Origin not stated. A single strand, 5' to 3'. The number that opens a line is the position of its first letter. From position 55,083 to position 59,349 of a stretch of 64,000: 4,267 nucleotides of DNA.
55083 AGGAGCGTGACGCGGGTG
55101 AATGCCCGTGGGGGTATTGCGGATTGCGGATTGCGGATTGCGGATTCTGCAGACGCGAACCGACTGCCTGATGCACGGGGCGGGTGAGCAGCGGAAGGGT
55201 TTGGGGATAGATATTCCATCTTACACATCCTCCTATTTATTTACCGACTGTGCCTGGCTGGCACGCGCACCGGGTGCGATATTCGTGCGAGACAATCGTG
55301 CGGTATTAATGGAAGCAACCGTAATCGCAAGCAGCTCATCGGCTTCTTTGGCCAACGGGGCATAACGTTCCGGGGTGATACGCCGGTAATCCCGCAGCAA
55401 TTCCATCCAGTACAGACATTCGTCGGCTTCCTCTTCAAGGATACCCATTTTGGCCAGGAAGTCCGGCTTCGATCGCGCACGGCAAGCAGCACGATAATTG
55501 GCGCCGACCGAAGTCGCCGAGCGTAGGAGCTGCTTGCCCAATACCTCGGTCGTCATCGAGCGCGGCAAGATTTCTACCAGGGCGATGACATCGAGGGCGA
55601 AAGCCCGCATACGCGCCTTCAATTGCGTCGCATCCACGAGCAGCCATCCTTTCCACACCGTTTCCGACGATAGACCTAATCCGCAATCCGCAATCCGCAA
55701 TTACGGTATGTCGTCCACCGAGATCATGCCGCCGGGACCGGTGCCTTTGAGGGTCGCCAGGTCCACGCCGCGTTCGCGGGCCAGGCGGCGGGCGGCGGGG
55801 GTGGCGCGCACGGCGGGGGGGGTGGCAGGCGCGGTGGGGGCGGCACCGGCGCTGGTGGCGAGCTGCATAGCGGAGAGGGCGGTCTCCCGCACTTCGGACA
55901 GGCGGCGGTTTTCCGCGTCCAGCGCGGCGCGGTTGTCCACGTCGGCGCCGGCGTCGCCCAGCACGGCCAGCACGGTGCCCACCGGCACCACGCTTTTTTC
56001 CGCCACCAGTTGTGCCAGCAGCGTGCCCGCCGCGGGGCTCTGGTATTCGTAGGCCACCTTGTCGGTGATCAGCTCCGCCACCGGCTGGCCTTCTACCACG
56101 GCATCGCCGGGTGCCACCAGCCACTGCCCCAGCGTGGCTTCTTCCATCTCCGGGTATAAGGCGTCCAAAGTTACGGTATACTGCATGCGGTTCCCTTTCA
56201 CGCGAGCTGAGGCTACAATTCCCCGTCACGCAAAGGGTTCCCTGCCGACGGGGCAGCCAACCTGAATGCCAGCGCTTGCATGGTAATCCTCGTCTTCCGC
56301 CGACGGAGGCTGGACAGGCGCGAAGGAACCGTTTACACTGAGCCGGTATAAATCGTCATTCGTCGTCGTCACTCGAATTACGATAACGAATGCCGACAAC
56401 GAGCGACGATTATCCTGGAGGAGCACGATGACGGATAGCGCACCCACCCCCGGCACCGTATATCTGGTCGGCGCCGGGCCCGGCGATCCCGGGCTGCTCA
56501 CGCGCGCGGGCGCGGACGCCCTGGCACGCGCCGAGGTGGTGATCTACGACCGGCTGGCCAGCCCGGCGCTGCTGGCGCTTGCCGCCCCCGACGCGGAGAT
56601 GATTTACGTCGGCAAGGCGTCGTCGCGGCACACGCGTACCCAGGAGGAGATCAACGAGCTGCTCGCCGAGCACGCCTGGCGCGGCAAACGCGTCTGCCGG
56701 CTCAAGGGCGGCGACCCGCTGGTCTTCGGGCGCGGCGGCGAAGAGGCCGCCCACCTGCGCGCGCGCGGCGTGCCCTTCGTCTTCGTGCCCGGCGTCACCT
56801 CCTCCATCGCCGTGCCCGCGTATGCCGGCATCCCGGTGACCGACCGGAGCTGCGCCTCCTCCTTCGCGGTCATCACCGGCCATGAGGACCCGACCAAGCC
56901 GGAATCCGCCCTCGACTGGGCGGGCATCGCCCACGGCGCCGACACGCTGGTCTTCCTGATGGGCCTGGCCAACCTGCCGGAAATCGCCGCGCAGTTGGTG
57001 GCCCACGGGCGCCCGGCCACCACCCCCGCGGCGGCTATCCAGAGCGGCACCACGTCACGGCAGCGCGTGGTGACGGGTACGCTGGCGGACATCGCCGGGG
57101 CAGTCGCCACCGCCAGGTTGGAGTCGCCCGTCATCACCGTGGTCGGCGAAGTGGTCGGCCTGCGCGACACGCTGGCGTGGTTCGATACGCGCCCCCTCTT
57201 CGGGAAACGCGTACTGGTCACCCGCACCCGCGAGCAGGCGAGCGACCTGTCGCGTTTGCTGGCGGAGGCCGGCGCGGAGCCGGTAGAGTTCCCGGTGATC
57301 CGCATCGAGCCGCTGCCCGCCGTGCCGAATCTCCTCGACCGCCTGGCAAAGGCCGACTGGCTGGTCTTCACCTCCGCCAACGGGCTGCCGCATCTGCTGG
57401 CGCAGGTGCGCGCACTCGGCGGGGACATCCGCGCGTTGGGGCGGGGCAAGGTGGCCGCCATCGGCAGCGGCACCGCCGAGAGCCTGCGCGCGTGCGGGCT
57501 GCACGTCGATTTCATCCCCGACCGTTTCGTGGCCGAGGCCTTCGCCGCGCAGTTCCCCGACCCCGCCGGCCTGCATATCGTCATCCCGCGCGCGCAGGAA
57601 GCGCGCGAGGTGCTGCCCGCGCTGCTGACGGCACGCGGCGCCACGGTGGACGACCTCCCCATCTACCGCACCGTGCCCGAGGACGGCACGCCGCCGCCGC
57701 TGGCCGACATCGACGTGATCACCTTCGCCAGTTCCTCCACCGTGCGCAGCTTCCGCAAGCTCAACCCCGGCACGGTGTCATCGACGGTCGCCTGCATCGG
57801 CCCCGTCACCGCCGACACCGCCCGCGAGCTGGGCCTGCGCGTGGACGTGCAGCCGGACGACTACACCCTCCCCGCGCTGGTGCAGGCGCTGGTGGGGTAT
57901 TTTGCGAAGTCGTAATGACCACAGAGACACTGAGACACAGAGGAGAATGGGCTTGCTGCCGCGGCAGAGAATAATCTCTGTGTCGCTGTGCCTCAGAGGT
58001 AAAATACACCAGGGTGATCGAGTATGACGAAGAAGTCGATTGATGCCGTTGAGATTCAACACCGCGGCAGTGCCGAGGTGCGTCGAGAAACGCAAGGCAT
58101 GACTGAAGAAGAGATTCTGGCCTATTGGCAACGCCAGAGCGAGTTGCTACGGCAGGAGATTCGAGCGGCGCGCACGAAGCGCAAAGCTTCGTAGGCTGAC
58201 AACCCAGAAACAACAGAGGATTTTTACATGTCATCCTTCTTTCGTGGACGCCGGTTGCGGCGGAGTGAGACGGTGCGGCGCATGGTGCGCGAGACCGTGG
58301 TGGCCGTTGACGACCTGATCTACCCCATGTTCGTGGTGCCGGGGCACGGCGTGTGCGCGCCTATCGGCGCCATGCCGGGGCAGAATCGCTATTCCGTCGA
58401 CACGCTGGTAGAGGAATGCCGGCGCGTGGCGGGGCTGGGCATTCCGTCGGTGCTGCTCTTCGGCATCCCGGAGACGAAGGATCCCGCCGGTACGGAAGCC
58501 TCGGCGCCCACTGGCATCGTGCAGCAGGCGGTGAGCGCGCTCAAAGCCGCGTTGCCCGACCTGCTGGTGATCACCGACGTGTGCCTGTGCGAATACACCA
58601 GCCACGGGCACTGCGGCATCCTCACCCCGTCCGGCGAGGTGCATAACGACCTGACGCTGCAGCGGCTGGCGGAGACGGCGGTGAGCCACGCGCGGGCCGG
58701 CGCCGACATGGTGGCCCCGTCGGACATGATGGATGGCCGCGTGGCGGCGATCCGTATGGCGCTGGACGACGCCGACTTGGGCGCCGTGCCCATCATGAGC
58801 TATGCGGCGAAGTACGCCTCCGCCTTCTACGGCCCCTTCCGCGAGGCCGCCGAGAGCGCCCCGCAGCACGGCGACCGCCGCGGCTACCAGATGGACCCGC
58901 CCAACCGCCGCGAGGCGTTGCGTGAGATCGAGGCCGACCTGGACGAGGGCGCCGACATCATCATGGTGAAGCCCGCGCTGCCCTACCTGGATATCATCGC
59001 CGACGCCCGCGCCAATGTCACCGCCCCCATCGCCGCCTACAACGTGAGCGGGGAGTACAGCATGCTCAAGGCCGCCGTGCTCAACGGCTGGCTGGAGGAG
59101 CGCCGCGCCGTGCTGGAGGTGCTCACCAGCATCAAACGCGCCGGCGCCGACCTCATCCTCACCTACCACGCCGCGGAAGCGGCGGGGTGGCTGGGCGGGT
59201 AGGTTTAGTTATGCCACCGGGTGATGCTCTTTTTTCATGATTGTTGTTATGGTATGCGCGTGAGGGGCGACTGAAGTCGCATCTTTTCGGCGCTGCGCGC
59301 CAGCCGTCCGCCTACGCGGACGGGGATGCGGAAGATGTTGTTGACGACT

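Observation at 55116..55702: IVS-like cassette: a four-helix-bundle gene bracketed by complementary heptamer arrays, between a truncated E2 gene and an M48 peptidase gene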

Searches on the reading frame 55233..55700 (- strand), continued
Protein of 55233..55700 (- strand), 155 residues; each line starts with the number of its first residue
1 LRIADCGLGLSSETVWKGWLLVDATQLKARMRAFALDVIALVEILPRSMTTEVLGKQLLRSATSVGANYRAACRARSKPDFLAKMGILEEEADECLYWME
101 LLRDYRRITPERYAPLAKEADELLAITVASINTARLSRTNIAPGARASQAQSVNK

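Call 71: search_dna_similar(query=P0001, collection=plasmids, mode=protein, max_rows=15)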
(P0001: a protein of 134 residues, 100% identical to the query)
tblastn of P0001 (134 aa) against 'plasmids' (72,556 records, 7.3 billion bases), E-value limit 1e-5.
Records with a match: 32; places in all: 40; records where one place covers at least 80% of the query: 10.
Best place of each record, by identity: <60% 32.
By first word of the organism name: Nostoc 16; Planktothrix 3; Candidatus 2; Gloeocapsa 1; Bernardetia 1; Pseudanabaena 1; Dolichospermum 1; Euhalothece 1; Treponema 1; Monoglobus 1; and 4 more.
By predicted mobility (MOB-suite, as given by PLSDB): non-mobilizable 19; conjugative 8; mobilizable 5.
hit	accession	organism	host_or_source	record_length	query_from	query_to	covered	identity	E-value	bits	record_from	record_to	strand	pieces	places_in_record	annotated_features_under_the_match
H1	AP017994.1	Planktothrix agardhii NIES-204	-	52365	1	119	89%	53.8%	1e-32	127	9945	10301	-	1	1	hypothetical protein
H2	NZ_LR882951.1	Planktothrix agardhii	-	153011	1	119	89%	53.8%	1e-32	127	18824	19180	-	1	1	four helix bundle protein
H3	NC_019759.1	Gloeocapsa sp. PCC 7428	-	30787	1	120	90%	53.3%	5e-33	128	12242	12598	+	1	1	four helix bundle protein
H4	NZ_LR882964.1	Planktothrix agardhii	-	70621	1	119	89%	52.9%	4e-32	125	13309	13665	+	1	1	four helix bundle protein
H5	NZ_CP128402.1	Candidatus Chlorohelix allophototropha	Single colony of Candidatus Chlorohelix ...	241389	1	114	85%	52.6%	3e-30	120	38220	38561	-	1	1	four helix bundle protein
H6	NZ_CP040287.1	Nostoc sp. C057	Phaeoceros,pure culture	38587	14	114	75%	52.9%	4e-26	108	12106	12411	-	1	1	four helix bundle protein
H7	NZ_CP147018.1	Bernardetia sp. Wsw4-3y2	Red alga,Red algae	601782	4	117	85%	46.6%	5e-29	117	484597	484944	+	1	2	four helix bundle protein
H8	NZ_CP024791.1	Nostoc flagelliforme CCNUN1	cell culture,desert soil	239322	14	114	75%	52.0%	2e-25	106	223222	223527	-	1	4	four helix bundle protein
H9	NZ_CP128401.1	Candidatus Chlorohelix allophototropha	Single colony of Candidatus Chlorohelix ...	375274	1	114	85%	43.9%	2e-23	100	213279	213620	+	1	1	four helix bundle protein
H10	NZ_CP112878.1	Pseudanabaena galeata CCNP1313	-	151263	6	114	81%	44.0%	6e-22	97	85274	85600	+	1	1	four helix bundle protein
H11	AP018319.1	Nostoc sp. HK-01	-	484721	8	133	94%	37.0%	2e-15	79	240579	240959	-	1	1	hypothetical protein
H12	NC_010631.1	Nostoc punctiforme PCC 73102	-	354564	9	109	75%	43.1%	7e-15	77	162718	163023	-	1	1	four helix bundle protein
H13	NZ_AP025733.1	Nostoc cf. commune SO-36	-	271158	9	109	75%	43.1%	2e-14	76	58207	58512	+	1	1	four helix bundle protein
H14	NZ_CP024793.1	Nostoc flagelliforme CCNUN1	cell culture,desert soil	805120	9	109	75%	42.2%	1e-14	76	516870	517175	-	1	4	four helix bundle protein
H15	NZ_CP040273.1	Nostoc sp. C052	Blasia pusilla,pure culture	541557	9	109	75%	42.2%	4e-14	74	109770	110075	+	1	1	four helix bundle protein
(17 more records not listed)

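Call 72: get_annotated_region(hit=H3, flank=2000)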
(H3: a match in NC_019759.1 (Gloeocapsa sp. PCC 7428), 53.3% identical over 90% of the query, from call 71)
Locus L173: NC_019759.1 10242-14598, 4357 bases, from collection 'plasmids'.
description: Gloeocapsa sp. PCC 7428 plasmid pGLO7428.03, complete sequence
organism: Gloeocapsa sp. PCC 7428 (NCBI taxid 1173026)
taxonomy: Bacteria; Cyanobacteriota; Cyanophyceae; Chroococcales; Chroococcaceae; Gloeocapsa; Gloeocapsa sp. PCC 7428
host: -; source: -; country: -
typing (MOB-suite, as given by PLSDB): mobilizable; replicon rep_cluster_1726; relaxase MOBV
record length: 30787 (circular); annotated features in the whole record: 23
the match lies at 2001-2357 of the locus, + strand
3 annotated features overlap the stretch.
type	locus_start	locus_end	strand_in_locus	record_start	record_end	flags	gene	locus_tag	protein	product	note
CDS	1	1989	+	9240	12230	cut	-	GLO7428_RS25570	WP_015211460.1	DUF1156 domain-containing protein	-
CDS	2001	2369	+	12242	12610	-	-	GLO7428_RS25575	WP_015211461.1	four helix bundle protein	-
CDS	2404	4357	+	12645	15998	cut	-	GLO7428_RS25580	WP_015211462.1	Swt1 family HEPN domain-containing protein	-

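Call 73: get_annotated_region(hit=H5, flank=2000)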
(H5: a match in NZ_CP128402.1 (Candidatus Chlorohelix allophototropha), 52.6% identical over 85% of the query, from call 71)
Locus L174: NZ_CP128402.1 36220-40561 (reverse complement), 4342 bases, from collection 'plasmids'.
description: Candidatus Chlorohelix allophototropha isolate L227-S17 plasmid unnamed2, complete sequence
organism: Candidatus Chlorohelix allophototropha (NCBI taxid 3003348)
taxonomy: Bacteria; Chloroflexota; Chloroflexia; Candidatus Chloroheliales; Candidatus Chloroheliaceae; Candidatus Chlorohelix; Candidatus Chlorohelix allophototropha
host: -; source: Single colony of Candidatus Chlorohelix allophototropha from a non-axenic enrichment (subculture 19.9); ...; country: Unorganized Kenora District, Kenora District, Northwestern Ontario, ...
typing (MOB-suite, as given by PLSDB): non-mobilizable
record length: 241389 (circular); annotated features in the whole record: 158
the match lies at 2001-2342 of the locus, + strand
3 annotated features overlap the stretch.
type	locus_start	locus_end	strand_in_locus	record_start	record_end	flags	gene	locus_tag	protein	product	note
CDS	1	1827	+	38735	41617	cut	-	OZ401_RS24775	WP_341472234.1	DUF1156 domain-containing protein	-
CDS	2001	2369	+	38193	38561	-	-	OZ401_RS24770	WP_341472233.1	four helix bundle protein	-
CDS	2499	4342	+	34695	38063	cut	-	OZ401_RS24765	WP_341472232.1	Swt1 family HEPN domain-containing protein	-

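Call 81: predict_structure(alignment_id=A2)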
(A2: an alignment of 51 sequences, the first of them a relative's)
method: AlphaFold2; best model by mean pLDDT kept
length: 134 residues; sequences in the alignment: 51
mean_pLDDT: 89.5   pTM: 0.78
mean pLDDT of the five models: 89.5, 89.1, 88.7, 88.6, 88.3
residues with pLDDT >= 90: 110; 70-90: 6; 50-70: 2; < 50: 16
segments of 3 or more residues with pLDDT < 50: 119-134
pLDDT, mean of each block of 10 residues (from residue 1): 89 98 96 98 97 96 98 98 96 97 97 76 46 42
secondary structure, 60 per line:
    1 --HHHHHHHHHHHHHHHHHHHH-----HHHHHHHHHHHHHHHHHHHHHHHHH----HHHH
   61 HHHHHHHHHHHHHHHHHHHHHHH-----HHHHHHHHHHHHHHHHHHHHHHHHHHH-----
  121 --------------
elements in order: H3-22 H28-52 H57-83 H89-115

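Call 83: fold_search(model_id=the predicted structure, library=pdb)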
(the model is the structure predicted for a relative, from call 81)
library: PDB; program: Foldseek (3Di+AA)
matches with E <= 10: 761; with E <= 0.001: 7
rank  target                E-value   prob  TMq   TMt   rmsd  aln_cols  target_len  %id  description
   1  2rld_B                6.3e-07  1.00  0.77  0.91   2.0       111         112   35  CRYSTAL STRUCTURE OF A PROTEIN WITH UNKNOWN FUNCTION FROM S23 RIBOSOMAL PROTEIN FAMILY (BT_0352) FROM BACTEROIDES THET (released 2007-10-30)
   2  2rld_E                3.2e-06  1.00  0.73  0.90   1.8       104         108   36  CRYSTAL STRUCTURE OF A PROTEIN WITH UNKNOWN FUNCTION FROM S23 RIBOSOMAL PROTEIN FAMILY (BT_0352) FROM BACTEROIDES THET (released 2007-10-30)
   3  2rld_C                3.4e-06  1.00  0.76  0.87   1.9       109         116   35  CRYSTAL STRUCTURE OF A PROTEIN WITH UNKNOWN FUNCTION FROM S23 RIBOSOMAL PROTEIN FAMILY (BT_0352) FROM BACTEROIDES THET (released 2007-10-30)
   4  2rld_A                2.1e-05  1.00  0.73  0.85   2.1       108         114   34  CRYSTAL STRUCTURE OF A PROTEIN WITH UNKNOWN FUNCTION FROM S23 RIBOSOMAL PROTEIN FAMILY (BT_0352) FROM BACTEROIDES THET (released 2007-10-30)
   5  2rld_D                2.3e-05  1.00  0.73  0.90   2.0       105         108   35  CRYSTAL STRUCTURE OF A PROTEIN WITH UNKNOWN FUNCTION FROM S23 RIBOSOMAL PROTEIN FAMILY (BT_0352) FROM BACTEROIDES THET (released 2007-10-30)
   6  2gsc_B                2.9e-04  1.00  0.76  0.86   1.7       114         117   21  Crystal Structure of the Conserved Hypothetical Cytosolic Protein Xcc0516 from Xanthomonas campestris (released 2006-10-03)
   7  2gsc_E                3.2e-04  1.00  0.74  0.87   1.8       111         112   21  Crystal Structure of the Conserved Hypothetical Cytosolic Protein Xcc0516 from Xanthomonas campestris (released 2006-10-03)
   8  2gsc_D                1.4e-03  1.00  0.75  0.86   1.9       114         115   21  Crystal Structure of the Conserved Hypothetical Cytosolic Protein Xcc0516 from Xanthomonas campestris (released 2006-10-03)
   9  2gsc_A                1.7e-03  1.00  0.73  0.86   1.8       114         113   18  Crystal Structure of the Conserved Hypothetical Cytosolic Protein Xcc0516 from Xanthomonas campestris (released 2006-10-03)
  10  2gsc_C                3.9e-03  1.00  0.70  0.85   2.0       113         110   18  Crystal Structure of the Conserved Hypothetical Cytosolic Protein Xcc0516 from Xanthomonas campestris (released 2006-10-03)
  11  8ub7_E                3.7e-02  1.00  0.69  0.83   2.1       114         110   13  Diversity-generating retroelement (DGR) ribonucleoprotein reverse transcriptase - Active state (N-occupied) (released 2024-10-23)
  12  1x8z_B                3.7e-02  1.00  0.51  0.47   4.5       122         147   13  Crystal structure of a pectin methylesterase inhibitor from Arabidopsis thaliana (released 2004-12-28)
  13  1x8z_A                4.3e-02  1.00  0.59  0.53   3.2       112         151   14  Crystal structure of a pectin methylesterase inhibitor from Arabidopsis thaliana (released 2004-12-28)
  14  4dwl_D                6.0e-02  1.00  0.69  0.85   1.9       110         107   13  Avd molecule from Bordetella bacteriophage DGR (released 2013-02-27)
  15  1x91                  6.0e-02  1.00  0.60  0.55   3.1       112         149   14  Crystal structure of mutant form A of a pectin methylesterase inhibitor from Arabidopsis (released 2004-12-28)
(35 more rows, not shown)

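Call 88: search_protein_families(library=pfam, proteins=[L168:151-1470:+, L168:1893-3167:-], max_evalue=0.001)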
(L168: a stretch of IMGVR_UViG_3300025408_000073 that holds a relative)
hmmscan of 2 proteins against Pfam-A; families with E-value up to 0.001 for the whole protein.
L168:151-1470:+ (440 aa): 0 families

L168:1893-3167:- (424 aa): 0 families

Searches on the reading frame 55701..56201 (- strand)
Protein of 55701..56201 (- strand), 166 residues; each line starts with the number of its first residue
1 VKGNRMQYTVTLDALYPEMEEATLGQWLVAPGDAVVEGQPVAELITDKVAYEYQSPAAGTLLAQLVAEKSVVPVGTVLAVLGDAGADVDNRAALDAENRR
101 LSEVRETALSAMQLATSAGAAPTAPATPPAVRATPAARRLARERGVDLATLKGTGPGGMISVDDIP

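Call 6: search_protein_families(library=pfam, proteins=[window:55701-56201:-], max_evalue=0.01)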
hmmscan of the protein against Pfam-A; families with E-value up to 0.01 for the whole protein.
window:55701-56201:- (166 aa): 2 families
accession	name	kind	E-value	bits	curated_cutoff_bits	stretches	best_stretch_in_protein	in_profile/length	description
PF02817.22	E3_binding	-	3.8e-15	56.2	23.7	1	131-165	1-35/36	e3 binding domain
PF00364.28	Biotin_lipoyl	-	8.5e-11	42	22.1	1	19-81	12-73/73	Biotin-requiring enzyme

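Call 7: search_protein_families(library=ncbifam, proteins=[window:55701-56201:-], max_evalue=0.01)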
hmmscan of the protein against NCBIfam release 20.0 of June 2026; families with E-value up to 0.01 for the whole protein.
window:55701-56201:- (166 aa): 10 families
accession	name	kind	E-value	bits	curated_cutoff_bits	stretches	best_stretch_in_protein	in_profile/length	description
TIGR02927.1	SucB_Actino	equivalog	1.9e-23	83.1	423.45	1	9-165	128-300/579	2-oxoglutarate dehydrogenase, E2 component, dihydrolipoamide succinyltransferase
NF008814.0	PRK11854.1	equivalog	3.5e-23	81.9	722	1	18-165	217-366/637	pyruvate dehydrogenase complex dihydrolipoyllysine-residue acetyltransferase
TIGR01349.1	PDHac_trf_mito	equivalog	4.8e-21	75.4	445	1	10-165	2-175/437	pyruvate dehydrogenase complex dihydrolipoamide acetyltransferase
NF011457.0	PRK14875.1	equivalog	1e-19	70.8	307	1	17-165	13-122/372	acetoin dehydrogenase dihydrolipoyllysine-residue acetyltransferase subunit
NF004309.0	PRK05704.1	equivalog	2e-19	70.3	449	1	14-165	9-147/408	2-oxoglutarate dehydrogenase complex dihydrolipoyllysine-residue succinyltransferase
TIGR01348.1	PDHac_trf_long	equivalog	2.8e-16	59.2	552.1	1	19-165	166-318/587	dihydrolipoyllysine-residue acetyltransferase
TIGR01347.1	sucB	equivalog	2.4e-15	56.6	378.65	1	18-164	11-144/404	dihydrolipoyllysine-residue succinyltransferase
NF008854.0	PRK11892.1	equivalog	5.4e-14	51.7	454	1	6-128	1-123/464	pyruvate dehydrogenase complex E1 component subunit beta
NF011416.0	PRK14843.1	equivalog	0.00041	19.3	429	1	131-165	6-40/347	dihydrolipoamide acetyltransferase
NF005117.0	PRK06549.1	equivalog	0.0049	17.5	159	1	23-78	71-126/130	acetyl-CoA carboxylase biotin carboxyl carrier protein subunit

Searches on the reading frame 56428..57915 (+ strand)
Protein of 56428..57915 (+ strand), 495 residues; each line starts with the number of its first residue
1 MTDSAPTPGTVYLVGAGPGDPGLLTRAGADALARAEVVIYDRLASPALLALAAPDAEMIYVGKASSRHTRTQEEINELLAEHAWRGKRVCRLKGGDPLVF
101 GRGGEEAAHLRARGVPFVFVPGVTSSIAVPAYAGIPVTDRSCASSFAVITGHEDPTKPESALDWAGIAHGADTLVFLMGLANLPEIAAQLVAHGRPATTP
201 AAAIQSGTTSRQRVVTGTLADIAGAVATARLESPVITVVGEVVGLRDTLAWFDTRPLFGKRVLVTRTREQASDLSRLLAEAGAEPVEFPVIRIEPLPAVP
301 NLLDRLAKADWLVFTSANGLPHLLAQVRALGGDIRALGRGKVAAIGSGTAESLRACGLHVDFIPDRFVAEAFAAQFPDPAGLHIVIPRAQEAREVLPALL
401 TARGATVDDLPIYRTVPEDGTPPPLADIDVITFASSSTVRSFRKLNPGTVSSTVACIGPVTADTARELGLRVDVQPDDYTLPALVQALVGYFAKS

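Call 80: search_protein_families(library=pfam, proteins=[window:56428-57915:+], max_evalue=0.001)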
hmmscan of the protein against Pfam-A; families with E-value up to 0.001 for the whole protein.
window:56428-57915:+ (495 aa): 2 families
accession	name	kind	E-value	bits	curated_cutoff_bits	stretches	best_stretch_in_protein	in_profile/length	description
PF02602.20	HEM4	-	5.2e-56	189.8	27.5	1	273-486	2-231/231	Uroporphyrinogen-III synthase HemD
PF00590.25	TP_methylase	-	8.6e-55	186.4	27.8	1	10-222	1-211/212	Tetrapyrrole (Corrin/Porphyrin) Methylases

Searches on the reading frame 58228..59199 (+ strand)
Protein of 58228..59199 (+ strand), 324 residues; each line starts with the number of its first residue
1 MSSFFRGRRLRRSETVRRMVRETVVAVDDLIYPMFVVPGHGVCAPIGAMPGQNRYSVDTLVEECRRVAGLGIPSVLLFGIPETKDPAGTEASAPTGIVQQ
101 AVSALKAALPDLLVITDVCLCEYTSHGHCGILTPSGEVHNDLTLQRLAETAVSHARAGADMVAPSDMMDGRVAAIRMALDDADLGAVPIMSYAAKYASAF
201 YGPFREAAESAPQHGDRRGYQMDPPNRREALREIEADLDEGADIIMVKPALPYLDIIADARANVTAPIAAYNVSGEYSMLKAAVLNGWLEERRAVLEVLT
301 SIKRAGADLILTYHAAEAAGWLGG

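Call 51: find_homologous_proteins(query=window:58228-59199:+, max_evalue=1e-50)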
Query window:58228-59199:+ (324 aa): 8000 proteins with E <= 1e-50 among 8000 candidates; the best 120 are listed.
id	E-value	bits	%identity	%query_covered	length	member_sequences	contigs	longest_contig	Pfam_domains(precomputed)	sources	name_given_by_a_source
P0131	2.3e-210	715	100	100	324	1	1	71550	PF00490.28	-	-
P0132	6.7e-182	622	64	95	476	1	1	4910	PF00490.28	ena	-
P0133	3.6e-181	620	86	99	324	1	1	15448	PF00490.28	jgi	jgi:porphobilinogen synthase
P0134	1.4e-162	558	76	99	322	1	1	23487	PF00490.28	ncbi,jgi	ncbi:MAG TPA: porphobilinogen synthase [Armatimonadota bacterium]|jgi:porphobilinogen synthase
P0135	1.6e-162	558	77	100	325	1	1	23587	PF00490.28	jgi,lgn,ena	-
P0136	3.7e-162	557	75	99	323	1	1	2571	PF00490.28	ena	-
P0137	4.8e-162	557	77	100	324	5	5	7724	PF00490.28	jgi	-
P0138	5.9e-162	556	78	100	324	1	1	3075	PF00490.28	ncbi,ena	-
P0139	2.4e-161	554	78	99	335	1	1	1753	PF00490.28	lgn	-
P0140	3.5e-161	554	78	99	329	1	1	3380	PF00490.28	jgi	jgi:porphobilinogen synthase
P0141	1.7e-160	552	78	100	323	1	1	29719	PF00490.28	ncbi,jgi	jgi:porphobilinogen synthase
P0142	3.1e-160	551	77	100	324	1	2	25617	PF00490.28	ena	-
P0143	1.6e-159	548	77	99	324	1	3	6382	PF00490.28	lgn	-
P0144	2.5e-159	548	76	100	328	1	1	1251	PF00490.28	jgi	jgi:porphobilinogen synthase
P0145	3.9e-159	547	75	99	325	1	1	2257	PF00490.28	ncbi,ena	-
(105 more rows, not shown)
